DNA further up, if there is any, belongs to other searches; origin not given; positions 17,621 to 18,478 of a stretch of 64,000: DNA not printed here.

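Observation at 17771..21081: Orphan ATP-synthase delta/OSCP-like gene translationally coupled to a 917-aa DUF2339-type membrane protein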

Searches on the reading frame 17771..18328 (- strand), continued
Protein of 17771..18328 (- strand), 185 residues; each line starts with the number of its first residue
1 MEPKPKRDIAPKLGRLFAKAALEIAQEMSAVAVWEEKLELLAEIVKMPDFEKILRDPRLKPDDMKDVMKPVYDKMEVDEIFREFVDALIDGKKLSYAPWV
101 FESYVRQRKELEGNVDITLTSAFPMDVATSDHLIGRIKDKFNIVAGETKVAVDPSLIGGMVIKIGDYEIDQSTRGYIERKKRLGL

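Call 62: search_protein_families(library=ncbifam, proteins=[P0309, P0132, P0290, P0131, P0311, P0346, P0236], max_evalue=1e-10)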
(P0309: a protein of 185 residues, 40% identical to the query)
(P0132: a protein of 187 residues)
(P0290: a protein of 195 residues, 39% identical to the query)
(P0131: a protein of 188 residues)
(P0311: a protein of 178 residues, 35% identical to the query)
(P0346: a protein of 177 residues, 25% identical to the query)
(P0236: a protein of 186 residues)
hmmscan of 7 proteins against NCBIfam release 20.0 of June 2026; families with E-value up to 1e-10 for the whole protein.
P0309 (185 aa): 13 families
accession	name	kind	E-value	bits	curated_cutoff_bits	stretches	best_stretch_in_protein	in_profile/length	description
NF004402.0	PRK05758.2-2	equivalog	1.2e-47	162.3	115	1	13-184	6-178/179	F0F1 ATP synthase subunit delta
TIGR01145.1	ATP_synt_delta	equivalog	6.2e-40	137.3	57.5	1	15-183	2-172/172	ATP synthase F1 subunit delta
NF004404.0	PRK05758.2-5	equivalog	3.8e-35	121.5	221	1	13-184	6-176/177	F0F1 ATP synthase subunit delta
NF004403.0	PRK05758.2-4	equivalog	4.2e-31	108.4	148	1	13-184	5-177/180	F0F1 ATP synthase subunit delta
NF004406.0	PRK05758.3-2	equivalog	1.2e-24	87.2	172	1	12-183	9-182/186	F0F1 ATP synthase subunit delta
NF004401.0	PRK05758.2-1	equivalog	5.1e-21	75.6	116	1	13-183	7-177/178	F0F1 ATP synthase subunit delta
NF009976.0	PRK13441.1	equivalog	8.8e-20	71.2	153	1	14-182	6-175/182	F0F1 ATP synthase subunit delta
NF004399.0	PRK05758.1-1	equivalog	2.6e-19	69.8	160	1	14-184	4-176/179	F0F1 ATP synthase subunit delta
NF009964.0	PRK13429.1-3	equivalog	2.2e-18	66.8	154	1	17-184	9-177/180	F0F1 ATP synthase subunit delta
NF009975.0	PRK13436.1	equivalog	6.3e-18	65.5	129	1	18-185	11-179/180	F0F1 ATP synthase subunit delta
NF006291.0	PRK08474.1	equivalog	6.7e-18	64.9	95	1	14-183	5-168/176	F0F1 ATP synthase subunit delta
NF009967.0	PRK13430.1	equivalog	1.3e-14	54.1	200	1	19-184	104-270/271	F0F1 ATP synthase subunit delta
NF009969.0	PRK13434.1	equivalog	1.4e-11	44.6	179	1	78-183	68-173/186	F0F1 ATP synthase subunit delta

P0132 (187 aa): 13 families
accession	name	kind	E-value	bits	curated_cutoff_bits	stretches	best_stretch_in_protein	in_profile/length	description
NF004402.0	PRK05758.2-2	equivalog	1.8e-46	158.4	115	1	14-184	7-178/179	F0F1 ATP synthase subunit delta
TIGR01145.1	ATP_synt_delta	equivalog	2.2e-43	148.5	57.5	1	15-183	2-172/172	ATP synthase F1 subunit delta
NF004404.0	PRK05758.2-5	equivalog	1.4e-36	126.2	221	1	15-184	8-176/177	F0F1 ATP synthase subunit delta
NF004403.0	PRK05758.2-4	equivalog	1.1e-34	120.1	148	1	14-185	6-178/180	F0F1 ATP synthase subunit delta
NF004406.0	PRK05758.3-2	equivalog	5.7e-25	88.2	172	1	15-185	12-184/186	F0F1 ATP synthase subunit delta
NF004401.0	PRK05758.2-1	equivalog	1.6e-23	83.8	116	1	12-184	6-178/178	F0F1 ATP synthase subunit delta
NF009975.0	PRK13436.1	equivalog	3.9e-22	79.2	129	1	14-185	7-179/180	F0F1 ATP synthase subunit delta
NF004399.0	PRK05758.1-1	equivalog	2.8e-19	69.7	160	1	15-184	5-176/179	F0F1 ATP synthase subunit delta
NF009976.0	PRK13441.1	equivalog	1.7e-18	67.1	153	1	15-183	7-176/182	F0F1 ATP synthase subunit delta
NF006291.0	PRK08474.1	equivalog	1.6e-17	63.7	95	1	15-169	6-156/176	F0F1 ATP synthase subunit delta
NF009967.0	PRK13430.1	equivalog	1.7e-15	57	200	1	21-184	106-270/271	F0F1 ATP synthase subunit delta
NF009964.0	PRK13429.1-3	equivalog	3.2e-15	56.5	154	1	18-185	10-178/180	F0F1 ATP synthase subunit delta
NF009969.0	PRK13434.1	equivalog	7.6e-15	55.3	179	1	18-183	10-173/186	F0F1 ATP synthase subunit delta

P0290 (195 aa): 12 families
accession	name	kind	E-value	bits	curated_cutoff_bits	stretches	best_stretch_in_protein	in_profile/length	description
NF004402.0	PRK05758.2-2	equivalog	8.3e-40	136.7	115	1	14-190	8-178/179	F0F1 ATP synthase subunit delta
TIGR01145.1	ATP_synt_delta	equivalog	4.3e-35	121.5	57.5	1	14-189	2-172/172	ATP synthase F1 subunit delta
NF004404.0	PRK05758.2-5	equivalog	5.4e-28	98.2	221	1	14-189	8-175/177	F0F1 ATP synthase subunit delta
NF004403.0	PRK05758.2-4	equivalog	6.3e-28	98.1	148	1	16-190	9-177/180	F0F1 ATP synthase subunit delta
NF004406.0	PRK05758.3-2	equivalog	6.4e-26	91.3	172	1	13-188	11-181/186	F0F1 ATP synthase subunit delta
NF004401.0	PRK05758.2-1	equivalog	3.9e-17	62.9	116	1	8-189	4-177/178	F0F1 ATP synthase subunit delta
NF009975.0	PRK13436.1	equivalog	5.2e-16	59.2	129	1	11-191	5-179/180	F0F1 ATP synthase subunit delta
NF009964.0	PRK13429.1-3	equivalog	3.4e-15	56.4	154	1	17-190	10-177/180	F0F1 ATP synthase subunit delta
NF009967.0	PRK13430.1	equivalog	3e-14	52.9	200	1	25-189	111-269/271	F0F1 ATP synthase subunit delta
NF004399.0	PRK05758.1-1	equivalog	2.2e-13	50.5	160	1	13-189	4-175/179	F0F1 ATP synthase subunit delta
NF009976.0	PRK13441.1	equivalog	8.7e-13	48.4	153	1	14-188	7-175/182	F0F1 ATP synthase subunit delta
NF006291.0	PRK08474.1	equivalog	1.6e-12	47.4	95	1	16-171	8-152/176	F0F1 ATP synthase subunit delta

P0131 (188 aa): 13 families
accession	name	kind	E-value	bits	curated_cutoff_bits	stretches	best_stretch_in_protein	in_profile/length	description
NF004402.0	PRK05758.2-2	equivalog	6.5e-46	156.6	115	1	9-184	3-178/179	F0F1 ATP synthase subunit delta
TIGR01145.1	ATP_synt_delta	equivalog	2.8e-36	125.4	57.5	1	13-182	1-171/172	ATP synthase F1 subunit delta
NF004404.0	PRK05758.2-5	equivalog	1.3e-31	110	221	1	11-184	5-176/177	F0F1 ATP synthase subunit delta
NF004403.0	PRK05758.2-4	equivalog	6.6e-30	104.5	148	1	12-184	5-177/180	F0F1 ATP synthase subunit delta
NF004406.0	PRK05758.3-2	equivalog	7.6e-26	91.1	172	1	9-185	7-184/186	F0F1 ATP synthase subunit delta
NF004401.0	PRK05758.2-1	equivalog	1.2e-19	71.1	116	1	11-184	6-178/178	F0F1 ATP synthase subunit delta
NF004399.0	PRK05758.1-1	equivalog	3.8e-18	66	160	1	12-183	3-175/179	F0F1 ATP synthase subunit delta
NF009967.0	PRK13430.1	equivalog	1.2e-16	60.8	200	1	19-184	105-270/271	F0F1 ATP synthase subunit delta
NF009964.0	PRK13429.1-3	equivalog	5.5e-16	59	154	1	13-185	6-178/180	F0F1 ATP synthase subunit delta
NF009975.0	PRK13436.1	equivalog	1.2e-14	54.7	129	1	11-184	5-178/180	F0F1 ATP synthase subunit delta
NF009976.0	PRK13441.1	equivalog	1e-13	51.4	153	1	12-182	5-175/182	F0F1 ATP synthase subunit delta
NF009969.0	PRK13434.1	equivalog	1.7e-12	47.6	179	1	12-181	5-171/186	F0F1 ATP synthase subunit delta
NF006291.0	PRK08474.1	equivalog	1.1e-11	44.7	95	1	12-143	4-132/176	F0F1 ATP synthase subunit delta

P0311 (178 aa): 14 families
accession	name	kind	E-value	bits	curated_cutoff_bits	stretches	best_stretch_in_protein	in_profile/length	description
NF004402.0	PRK05758.2-2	equivalog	7.5e-58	195.5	115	1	1-177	1-178/179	F0F1 ATP synthase subunit delta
TIGR01145.1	ATP_synt_delta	equivalog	3.2e-44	151.2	57.5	1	7-176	1-172/172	ATP synthase F1 subunit delta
NF004404.0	PRK05758.2-5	equivalog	7e-42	143.5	221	1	1-177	1-176/177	F0F1 ATP synthase subunit delta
NF004403.0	PRK05758.2-4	equivalog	5.1e-32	111.4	148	1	6-176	5-176/180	F0F1 ATP synthase subunit delta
NF004406.0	PRK05758.3-2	equivalog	1.3e-31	109.9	172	1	6-178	10-184/186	F0F1 ATP synthase subunit delta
NF009967.0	PRK13430.1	equivalog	3e-21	75.9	200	1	13-177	105-270/271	F0F1 ATP synthase subunit delta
NF006291.0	PRK08474.1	equivalog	7.4e-21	74.5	95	1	6-158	4-152/176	F0F1 ATP synthase subunit delta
NF009964.0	PRK13429.1-3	equivalog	3.9e-20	72.5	154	1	7-177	6-177/180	F0F1 ATP synthase subunit delta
NF009975.0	PRK13436.1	equivalog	1.1e-18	67.9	129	1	6-177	6-178/180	F0F1 ATP synthase subunit delta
NF004399.0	PRK05758.1-1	equivalog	2.9e-18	66.4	160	1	5-173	2-172/179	F0F1 ATP synthase subunit delta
NF004401.0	PRK05758.2-1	equivalog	2.9e-17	63.4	116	1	6-177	7-178/178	F0F1 ATP synthase subunit delta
NF009969.0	PRK13434.1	equivalog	6.5e-15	55.5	179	1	7-176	6-173/186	F0F1 ATP synthase subunit delta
NF009976.0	PRK13441.1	equivalog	1.8e-14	53.9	153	1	6-174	5-174/182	F0F1 ATP synthase subunit delta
NF009961.0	PRK13428.1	equivalog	3e-11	43.2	328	1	108-176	375-443/445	F0F1 ATP synthase subunit B/delta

P0346 (177 aa): 13 families
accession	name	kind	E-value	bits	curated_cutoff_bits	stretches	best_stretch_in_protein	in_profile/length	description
NF004402.0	PRK05758.2-2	equivalog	8.1e-51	172.6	115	1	1-176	1-178/179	F0F1 ATP synthase subunit delta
TIGR01145.1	ATP_synt_delta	equivalog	9.4e-39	133.4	57.5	1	7-171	1-168/172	ATP synthase F1 subunit delta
NF004403.0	PRK05758.2-4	equivalog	2.5e-36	125.4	148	1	6-176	5-177/180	F0F1 ATP synthase subunit delta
NF004406.0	PRK05758.3-2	equivalog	4.5e-33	114.7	172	1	5-176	9-183/186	F0F1 ATP synthase subunit delta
NF004404.0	PRK05758.2-5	equivalog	3.2e-32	112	221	1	1-173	1-173/177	F0F1 ATP synthase subunit delta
NF004399.0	PRK05758.1-1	equivalog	9.3e-26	90.8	160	1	5-172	2-172/179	F0F1 ATP synthase subunit delta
NF006291.0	PRK08474.1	equivalog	3.1e-24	85.5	95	1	6-157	4-152/176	F0F1 ATP synthase subunit delta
NF004401.0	PRK05758.2-1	equivalog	2.9e-23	82.9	116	1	7-171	8-173/178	F0F1 ATP synthase subunit delta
NF009975.0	PRK13436.1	equivalog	1.8e-22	80.3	129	1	1-176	1-178/180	F0F1 ATP synthase subunit delta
NF009969.0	PRK13434.1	equivalog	1e-20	74.4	179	1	6-175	5-173/186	F0F1 ATP synthase subunit delta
NF009964.0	PRK13429.1-3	equivalog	1.2e-18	67.7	154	1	5-175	4-176/180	F0F1 ATP synthase subunit delta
NF009967.0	PRK13430.1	equivalog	1.6e-16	60.4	200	1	14-175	106-269/271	F0F1 ATP synthase subunit delta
NF009976.0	PRK13441.1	equivalog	3.3e-14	53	153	1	4-171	3-172/182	F0F1 ATP synthase subunit delta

P0236 (186 aa): 14 families
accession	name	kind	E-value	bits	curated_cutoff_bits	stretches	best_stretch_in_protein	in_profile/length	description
NF004402.0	PRK05758.2-2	equivalog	5.6e-60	202.4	115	1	1-176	1-177/179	F0F1 ATP synthase subunit delta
NF004404.0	PRK05758.2-5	equivalog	3.9e-53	180.1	221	1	1-175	1-174/177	F0F1 ATP synthase subunit delta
TIGR01145.1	ATP_synt_delta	equivalog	5.7e-47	160.2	57.5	1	7-173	1-169/172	ATP synthase F1 subunit delta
NF004403.0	PRK05758.2-4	equivalog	5.2e-34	117.9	148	1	5-177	4-177/180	F0F1 ATP synthase subunit delta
NF004406.0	PRK05758.3-2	equivalog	3e-29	102.2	172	1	7-180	11-184/186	F0F1 ATP synthase subunit delta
NF009976.0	PRK13441.1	equivalog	5.8e-26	91.4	153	1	6-180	5-180/182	F0F1 ATP synthase subunit delta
NF004401.0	PRK05758.2-1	equivalog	1.3e-23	84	116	1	7-172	8-173/178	F0F1 ATP synthase subunit delta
NF006291.0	PRK08474.1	equivalog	2.5e-22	79.3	95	1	5-145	3-141/176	F0F1 ATP synthase subunit delta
NF009975.0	PRK13436.1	equivalog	1.2e-20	74.4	129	1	5-177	5-178/180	F0F1 ATP synthase subunit delta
NF009967.0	PRK13430.1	equivalog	1.5e-19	70.3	200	1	13-176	105-269/271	F0F1 ATP synthase subunit delta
NF004399.0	PRK05758.1-1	equivalog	4.4e-18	65.8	160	1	6-174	3-173/179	F0F1 ATP synthase subunit delta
NF009964.0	PRK13429.1-3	equivalog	5.1e-17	62.3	154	1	5-177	4-177/180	F0F1 ATP synthase subunit delta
NF009969.0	PRK13434.1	equivalog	8.2e-15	55.2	179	1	5-173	4-170/186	F0F1 ATP synthase subunit delta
NF009961.0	PRK13428.1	equivalog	4.3e-11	42.6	328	1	110-171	377-438/445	F0F1 ATP synthase subunit B/delta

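Call 65: search_protein_families(library=padloc, proteins=[window:17771-18328:-], max_evalue=0.01)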
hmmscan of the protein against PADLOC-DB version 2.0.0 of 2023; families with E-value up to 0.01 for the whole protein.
window:17771-18328:- (185 aa): 0 families

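Call 68: predict_structure(alignment_id=A6)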
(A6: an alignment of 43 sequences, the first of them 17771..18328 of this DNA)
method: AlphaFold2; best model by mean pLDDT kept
length: 185 residues; sequences in the alignment: 43
mean_pLDDT: 90.3   pTM: 0.64
mean pLDDT of the five models: 90.3, 89.7, 88.2, 86.9, 86.4
residues with pLDDT >= 90: 124; 70-90: 56; 50-70: 5; < 50: 0
segments of 3 or more residues with pLDDT < 50: none
pLDDT, mean of each block of 10 residues (from residue 1): 90 95 93 95 94 92 94 93 97 96 90 79 90 86 78 92 86 90 79
secondary structure, 60 per line:
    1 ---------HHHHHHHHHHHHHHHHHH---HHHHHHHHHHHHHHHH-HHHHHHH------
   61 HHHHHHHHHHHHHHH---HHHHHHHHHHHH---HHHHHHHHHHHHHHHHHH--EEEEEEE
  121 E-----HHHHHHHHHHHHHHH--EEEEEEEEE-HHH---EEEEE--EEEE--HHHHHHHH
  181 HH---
elements in order: H10-27 H31-46 H48-54 H61-75 H79-90 H94-111 E114-121 H127-141 E144-152 E160-164 E167-170 H173-182
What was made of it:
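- On F-type ATPase delta / OSCP (PF00213, TIGR01145): AF2 mean pLDDT 90.3, with helices 10-111 followed by strands and helices 114-182 (call 68).
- The fold prediction is confident (call 68).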

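Call 71: fold_search(model_id=the predicted structure, library=pdb)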
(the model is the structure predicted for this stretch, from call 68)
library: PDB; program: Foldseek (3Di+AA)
matches with E <= 10: 877; with E <= 0.001: 40
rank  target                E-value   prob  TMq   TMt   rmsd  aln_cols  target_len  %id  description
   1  9o19_W                8.2e-12  1.00  0.60  0.62   4.9       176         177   27  Pseudomonas aeruginosa ATPase State1 (released 2025-12-10)
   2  7p2y_d                9.6e-12  1.00  0.61  0.64   5.0       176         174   30  F1Fo-ATP synthase from Acinetobacter baumannii (state 1) (released 2022-02-02)
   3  6oqr_W                9.2e-11  1.00  0.66  0.70   4.0       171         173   23  E. coli ATP Synthase ADP State 1a (released 2020-06-03)
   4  6z1u_S                9.7e-11  1.00  0.69  0.68   4.1       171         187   23  bovine ATP synthase F1c8-peripheral stalk domain, state 3 (released 2020-09-09)
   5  8h9e_O                1.4e-10  1.00  0.67  0.67   4.2       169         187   24  Human ATP synthase F1 domain, state 1 (released 2023-05-31)
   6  6yy0_S                2.7e-10  1.00  0.68  0.67   4.0       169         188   24  bovine ATP synthase F1-peripheral stalk domain, state 1 (released 2020-09-09)
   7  9b0x_O                6.7e-10  1.00  0.60  0.59   5.3       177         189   24  Artemia franciscana ATP synthase state 2 (composite structure), pH 7.0 (released 2025-03-26)
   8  6n2y_I                8.3e-10  1.00  0.56  0.59   5.6       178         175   21  Bacillus PS3 ATP synthase class 1 (released 2019-02-20)
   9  9b3j_O                1.7e-09  1.00  0.60  0.58   5.0       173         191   24  Artemia franciscana ATP synthase state 2 (composite structure), pH 8.0 (released 2025-03-26)
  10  6tt7_J                2.1e-09  1.00  0.68  0.67   3.9       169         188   24  Ovine ATP synthase 1a state (released 2020-09-23)
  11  6fkf_d                5.1e-09  1.00  0.54  0.56   5.8       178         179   16  Chloroplast F1Fo conformation 1 (released 2018-05-23)
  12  6j5i_S                6.7e-09  1.00  0.66  0.66   7.0       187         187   23  Cryo-EM structure of the mammalian DP-state ATP synthase (released 2019-06-26)
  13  6vof_d                7.5e-09  1.00  0.57  0.59   5.4       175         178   15  Chloroplast ATP synthase (O2, CF1FO) (released 2020-09-09)
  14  9bxu_S                7.9e-09  1.00  0.66  0.65   5.0       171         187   24  Cryo-EM structure of ATP synthase DP state (released 2025-08-06)
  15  6rd4_P                1.4e-08  1.00  0.64  0.62   4.9       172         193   19  CryoEM structure of Polytomella F-ATP synthase, Full dimer, composite map (released 2019-07-03)
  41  1abv                  1.3e-03  1.00  0.51  0.87   1.8       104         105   24  N-TERMINAL DOMAIN OF THE DELTA SUBUNIT OF THE F1F0-ATP SYNTHASE FROM ESCHERICHIA COLI, NMR, MINIMIZED AVERAGE STRUCTURE (released 1997-07-07)
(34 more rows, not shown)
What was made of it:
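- On F-type ATPase delta / OSCP (PF00213, TIGR01145): TM-score is 0.87 (normalised to the target) against the E. coli delta N-terminal domain 1abv (call 71).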

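Call 77: find_related_loci(query=A5, collection=viral_contigs, flank=10000)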
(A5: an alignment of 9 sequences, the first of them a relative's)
Query A5 (185 aa) in viral_contigs; peptide patterns used: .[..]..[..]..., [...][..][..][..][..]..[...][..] (x = any residue, [..] = any of these).
186 stretches matched a pattern, but none encodes a relative of the query by tblastn (E <= 1e-3).
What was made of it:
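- Tried and rejected: A viral-contig scan gave nothing (call 77).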
